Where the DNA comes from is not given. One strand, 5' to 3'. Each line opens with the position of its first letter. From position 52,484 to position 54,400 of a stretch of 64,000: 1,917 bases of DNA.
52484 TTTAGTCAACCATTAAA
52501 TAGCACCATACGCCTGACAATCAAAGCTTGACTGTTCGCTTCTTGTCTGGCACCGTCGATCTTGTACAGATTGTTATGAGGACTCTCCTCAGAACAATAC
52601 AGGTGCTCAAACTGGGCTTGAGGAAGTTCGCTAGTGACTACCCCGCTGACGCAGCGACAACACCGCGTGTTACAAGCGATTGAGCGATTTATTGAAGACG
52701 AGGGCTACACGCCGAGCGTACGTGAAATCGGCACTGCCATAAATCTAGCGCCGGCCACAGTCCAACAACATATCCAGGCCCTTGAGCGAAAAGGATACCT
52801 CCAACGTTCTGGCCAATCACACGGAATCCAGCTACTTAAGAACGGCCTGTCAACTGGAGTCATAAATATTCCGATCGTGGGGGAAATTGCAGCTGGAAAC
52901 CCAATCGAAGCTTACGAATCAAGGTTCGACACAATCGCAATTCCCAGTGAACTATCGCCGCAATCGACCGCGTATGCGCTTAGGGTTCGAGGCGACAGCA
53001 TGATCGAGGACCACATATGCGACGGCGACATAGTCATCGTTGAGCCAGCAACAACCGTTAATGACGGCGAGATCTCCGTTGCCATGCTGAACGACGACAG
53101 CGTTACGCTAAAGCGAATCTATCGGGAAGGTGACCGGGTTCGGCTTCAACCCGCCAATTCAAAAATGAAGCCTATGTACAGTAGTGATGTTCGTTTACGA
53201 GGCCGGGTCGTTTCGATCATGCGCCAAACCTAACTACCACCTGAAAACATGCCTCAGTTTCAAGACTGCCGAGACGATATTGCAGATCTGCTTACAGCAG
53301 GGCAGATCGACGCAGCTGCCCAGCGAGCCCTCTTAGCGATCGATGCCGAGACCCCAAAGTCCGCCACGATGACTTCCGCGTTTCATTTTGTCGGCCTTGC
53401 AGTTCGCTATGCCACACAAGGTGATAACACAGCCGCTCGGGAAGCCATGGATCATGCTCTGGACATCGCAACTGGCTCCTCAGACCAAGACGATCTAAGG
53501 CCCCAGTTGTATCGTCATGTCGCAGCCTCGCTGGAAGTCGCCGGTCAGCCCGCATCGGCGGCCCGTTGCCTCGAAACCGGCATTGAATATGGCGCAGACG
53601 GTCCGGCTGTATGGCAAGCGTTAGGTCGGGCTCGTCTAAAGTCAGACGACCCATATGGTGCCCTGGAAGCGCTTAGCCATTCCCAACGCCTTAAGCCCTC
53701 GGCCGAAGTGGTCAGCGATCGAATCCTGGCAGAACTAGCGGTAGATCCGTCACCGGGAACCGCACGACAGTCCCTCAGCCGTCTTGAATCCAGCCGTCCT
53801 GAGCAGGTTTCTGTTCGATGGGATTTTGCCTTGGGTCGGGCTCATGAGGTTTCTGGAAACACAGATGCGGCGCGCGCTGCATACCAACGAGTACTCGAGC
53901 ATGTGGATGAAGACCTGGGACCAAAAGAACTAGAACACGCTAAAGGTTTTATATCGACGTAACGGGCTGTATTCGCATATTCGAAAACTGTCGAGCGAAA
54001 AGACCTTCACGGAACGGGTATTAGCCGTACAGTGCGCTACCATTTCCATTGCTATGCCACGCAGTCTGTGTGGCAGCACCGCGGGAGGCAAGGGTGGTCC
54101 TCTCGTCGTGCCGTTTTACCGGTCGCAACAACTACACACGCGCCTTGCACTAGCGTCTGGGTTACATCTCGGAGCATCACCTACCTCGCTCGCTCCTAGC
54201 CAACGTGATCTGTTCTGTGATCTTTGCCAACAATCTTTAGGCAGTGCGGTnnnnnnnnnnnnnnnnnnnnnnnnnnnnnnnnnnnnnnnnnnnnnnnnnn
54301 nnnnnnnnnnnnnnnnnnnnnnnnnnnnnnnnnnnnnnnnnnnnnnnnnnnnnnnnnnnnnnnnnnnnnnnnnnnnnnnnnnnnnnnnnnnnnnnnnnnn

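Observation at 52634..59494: lexA-headed operon encoding a catalytically dead SbcD/SbcC-like pair plus TPR, membrane and methyltransferase proteins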

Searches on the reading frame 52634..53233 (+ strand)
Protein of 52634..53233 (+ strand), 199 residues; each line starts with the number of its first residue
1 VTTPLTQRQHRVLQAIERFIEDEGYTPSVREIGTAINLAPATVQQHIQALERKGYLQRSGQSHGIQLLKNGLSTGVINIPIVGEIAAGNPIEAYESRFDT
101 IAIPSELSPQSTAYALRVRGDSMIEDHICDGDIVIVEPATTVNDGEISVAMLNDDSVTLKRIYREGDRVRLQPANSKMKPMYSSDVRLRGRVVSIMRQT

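Call 3: search_protein_families(library=pfam, proteins=[window:52634-53233:+], max_evalue=1)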
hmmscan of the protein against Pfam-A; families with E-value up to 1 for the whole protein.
window:52634-53233:+ (199 aa): 22 families
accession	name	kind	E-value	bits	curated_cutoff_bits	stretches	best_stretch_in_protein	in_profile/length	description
PF00717.28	Peptidase_S24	-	1.1e-30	106.2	23.3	1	80-193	1-116/116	Peptidase S24-like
PF01726.22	LexA_DNA_bind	-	1.3e-19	70.2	23.7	1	3-59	2-59/65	LexA DNA binding domain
PF01325.25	Fe_dep_repress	-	6.4e-07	29.9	26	1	5-63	2-59/60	Iron dependent repressor, N-terminal DNA binding domain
PF12802.13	MarR_2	-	7.2e-07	29.7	27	1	5-59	3-53/61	MarR family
PF13412.12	HTH_24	-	6.7e-06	26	21.9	1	28-56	19-47/48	Winged helix-turn-helix DNA-binding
PF01047.28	MarR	-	8.3e-05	22.8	24.6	1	5-59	1-50/59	MarR family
PF09339.16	HTH_IclR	-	0.00021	21.4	22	1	14-58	7-50/52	IclR helix-turn-helix domain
PF13730.12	HTH_36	-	0.00054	20.1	25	1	5-56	3-55/55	Helix-turn-helix domain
PF14451.12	Ub-Mut7C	-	0.0017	18.7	23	1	145-178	47-80/81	Mut7-C ubiquitin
PF00196.25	GerE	-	0.0059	16.7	23.5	1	4-53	2-44/57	Bacterial regulatory proteins, luxR family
PF00392.27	GntR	-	0.0094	16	27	1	27-61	25-59/64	Bacterial regulatory proteins, gntR family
PF08279.18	HTH_11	-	0.011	16.1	25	1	11-55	1-44/55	HTH domain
PF09202.17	Rio2_N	-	0.012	16.3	27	1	5-72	4-71/82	Rio2, N-terminal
PF13545.12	HTH_Crp_2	-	0.012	16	27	1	28-68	24-62/70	Crp-like helix-turn-helix domain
PF21984.2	DnaD_N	-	0.013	16.2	27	1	5-62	14-71/101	DnaD N-terminal domain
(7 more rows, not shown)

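Call 4: search_protein_families(library=ncbifam, proteins=[window:52634-53233:+], max_evalue=1)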
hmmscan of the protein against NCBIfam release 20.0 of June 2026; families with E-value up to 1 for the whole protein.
window:52634-53233:+ (199 aa): 10 families
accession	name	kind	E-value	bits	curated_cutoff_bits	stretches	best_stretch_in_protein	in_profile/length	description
TIGR00498.1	lexA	equivalog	7.4e-59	198.8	110.95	1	3-198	2-201/203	transcriptional repressor LexA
NF007621.2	PRK10276.1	subfamily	2.5e-14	53.3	110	1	106-184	21-99/115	translesion error-prone DNA polymerase V autoproteolytic subunit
NF003025.0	PRK03902.1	equivalog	0.0012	18.9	138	1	13-73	10-68/142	transcriptional regulator MntR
NF007341.0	PRK09834.1-3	equivalog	0.0042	16.3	269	1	8-108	12-107/274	DNA-binding transcriptional regulator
TIGR00331.1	hrcA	equivalog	0.0062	16.1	197.2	1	6-64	1-61/338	heat-inducible transcriptional repressor HrcA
TIGR01884.1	cas_HTH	subfamily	0.034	13.5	60.2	1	28-60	158-190/202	CRISPR-associated CARF protein Csa3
NF007339.0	PRK09834.1-1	equivalog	0.058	12.7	299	1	18-75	31-87/271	DNA-binding transcriptional regulator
NF052281.1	rhizopine_MocR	equivalog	0.096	11.3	650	1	17-65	33-82/479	rhizopine catabolism transcriptional regulator MocR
TIGR01889.1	Staph_reg_Sar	paralog_domain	0.11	12.9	62.6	1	5-58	23-75/109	staphylococcal accessory regulator family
NF003420.0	PRK04841.1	equivalog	0.13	10.2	537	1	2-53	836-880/903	HTH-type transcriptional regulator MalT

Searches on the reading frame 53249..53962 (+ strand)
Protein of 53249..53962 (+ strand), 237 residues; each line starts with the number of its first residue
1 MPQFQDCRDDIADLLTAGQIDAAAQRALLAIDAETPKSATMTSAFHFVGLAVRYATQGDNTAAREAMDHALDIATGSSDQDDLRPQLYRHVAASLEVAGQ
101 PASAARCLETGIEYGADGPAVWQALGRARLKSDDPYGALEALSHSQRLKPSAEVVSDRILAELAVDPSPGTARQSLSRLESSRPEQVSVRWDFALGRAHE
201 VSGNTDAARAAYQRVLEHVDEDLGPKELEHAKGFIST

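Call 3: search_protein_families(library=pfam, proteins=[window:53249-53962:+], max_evalue=1)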
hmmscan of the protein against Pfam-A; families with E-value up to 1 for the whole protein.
window:53249-53962:+ (237 aa): 15 families
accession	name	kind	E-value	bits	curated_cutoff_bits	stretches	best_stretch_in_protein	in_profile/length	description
PF07719.23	TPR_2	-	3.3e-12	45.9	27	1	193-218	5-30/34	Tetratricopeptide repeat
PF13428.12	TPR_14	-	1.3e-09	38.3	23.5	1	193-222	5-34/44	Tetratricopeptide repeat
PF13432.12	TPR_16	-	6.7e-08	33.3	32.7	2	172-216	16-58/65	Tetratricopeptide repeat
PF14559.12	TPR_19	-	8.6e-07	29.6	25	2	98-150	4-56/68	Tetratricopeptide repeat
PF23914.1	TPR_CcmH_CycH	-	7.6e-06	26.3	42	1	115-222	46-154/158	Cytochrome c-type biogenesis protein H TPR domain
PF13424.12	TPR_12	-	1.6e-05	25.4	30.1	2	49-112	8-72/77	Tetratricopeptide repeat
PF13181.12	TPR_8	-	3.7e-05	24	25.7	0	194-217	6-29/34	Tetratricopeptide repeat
PF17874.7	TPR_MalT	-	0.00023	21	45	2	172-220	24-71/336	MalT-like TPR region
PF13374.12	TPR_10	-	0.00074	19.9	27.5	1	50-74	8-32/42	Tetratricopeptide repeat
PF09976.15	TPR_21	-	0.0035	17.5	25.5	1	134-222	91-179/193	Tetratricopeptide repeat-like domain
PF00515.34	TPR_1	-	0.0039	17.4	27.8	1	195-217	7-29/34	Tetratricopeptide repeat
PF13176.12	TPR_7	-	0.0057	17.1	27.9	1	194-223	4-33/36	Tetratricopeptide repeat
PF13371.12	TPR_9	-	0.022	15.2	35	0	100-155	10-65/73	Tetratricopeptide repeat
PF10414.14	CysG_dimeriser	-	0.038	14.2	23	0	51-71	38-58/58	Sirohaem synthase dimerisation region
PF13174.12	TPR_6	-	0.08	14.1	26.3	1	193-217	4-28/33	Tetratricopeptide repeat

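Call 4: search_protein_families(library=ncbifam, proteins=[window:53249-53962:+], max_evalue=1)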
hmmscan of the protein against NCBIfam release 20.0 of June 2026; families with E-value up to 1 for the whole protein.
window:53249-53962:+ (237 aa): 8 families
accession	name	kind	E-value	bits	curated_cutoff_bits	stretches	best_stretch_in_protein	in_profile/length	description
NF040959.1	MamA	equivalog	4.5e-08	32.8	200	1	80-217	32-167/204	magnetosome protein MamA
NF052415.1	T3SS_chap_SctY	equivalog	1.7e-05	25.3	70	1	99-146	20-67/106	type III secretion apparatus assembly chaperone SctY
TIGR02521.1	type_IV_pilW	equivalog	0.0012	18.4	154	1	46-91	33-78/234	type IV pilus biogenesis/stability protein PilW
TIGR02917.1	PEP_TPR_lipo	equivalog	0.0021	16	312.2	1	47-218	638-799/899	XrtA/PEP-CTERM system TPR-repeat protein PrsT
NF033920.0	C39_PA2778_fam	equivalog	0.0028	17.1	150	1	83-153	154-224/255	PA2778 family cysteine peptidase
NF052312.1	T9SS_PorW_SprE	equivalog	0.029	13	250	1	180-217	207-244/716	type IX secretion system periplasmic lipoprotein PorW/SprE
NF007302.0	PRK09782.1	equivalog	0.078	10.9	1223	1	83-158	543-618/990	phage receptor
NF047371.1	FlcA_CTERM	equivalog_domain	0.13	10.7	300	1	187-222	505-540/646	periplasmic flagellar collar protein FlcA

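Call 85: search_protein_families(library=padloc, proteins=[window:53249-53962:+], max_evalue=0.01)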
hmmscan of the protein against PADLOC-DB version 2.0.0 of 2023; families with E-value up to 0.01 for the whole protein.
window:53249-53962:+ (237 aa): 1 family
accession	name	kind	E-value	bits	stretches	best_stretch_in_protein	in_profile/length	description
PDLC01171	TPR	-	0.002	15.2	1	44-190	216-356/504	TPR repeats containing protein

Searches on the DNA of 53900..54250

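Call 102: search_rna_families(source=window, start=53900, end=54250, threshold=evalue, max_evalue=10)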
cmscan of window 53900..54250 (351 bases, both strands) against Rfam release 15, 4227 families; matches with E-value up to 10: 2.
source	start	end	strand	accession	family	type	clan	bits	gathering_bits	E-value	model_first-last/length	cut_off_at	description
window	53972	54029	-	RF01832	ROSE_2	Cis-reg; thermoregulator;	-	13.1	65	5.9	1-73/73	no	Repression of heat shock gene expression (ROSE) element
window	54103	54219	-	RF02267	Vax2os1_2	Gene; lncRNA;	-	6.1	55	0.92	354-466/466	no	Vax2os1 conserved region 2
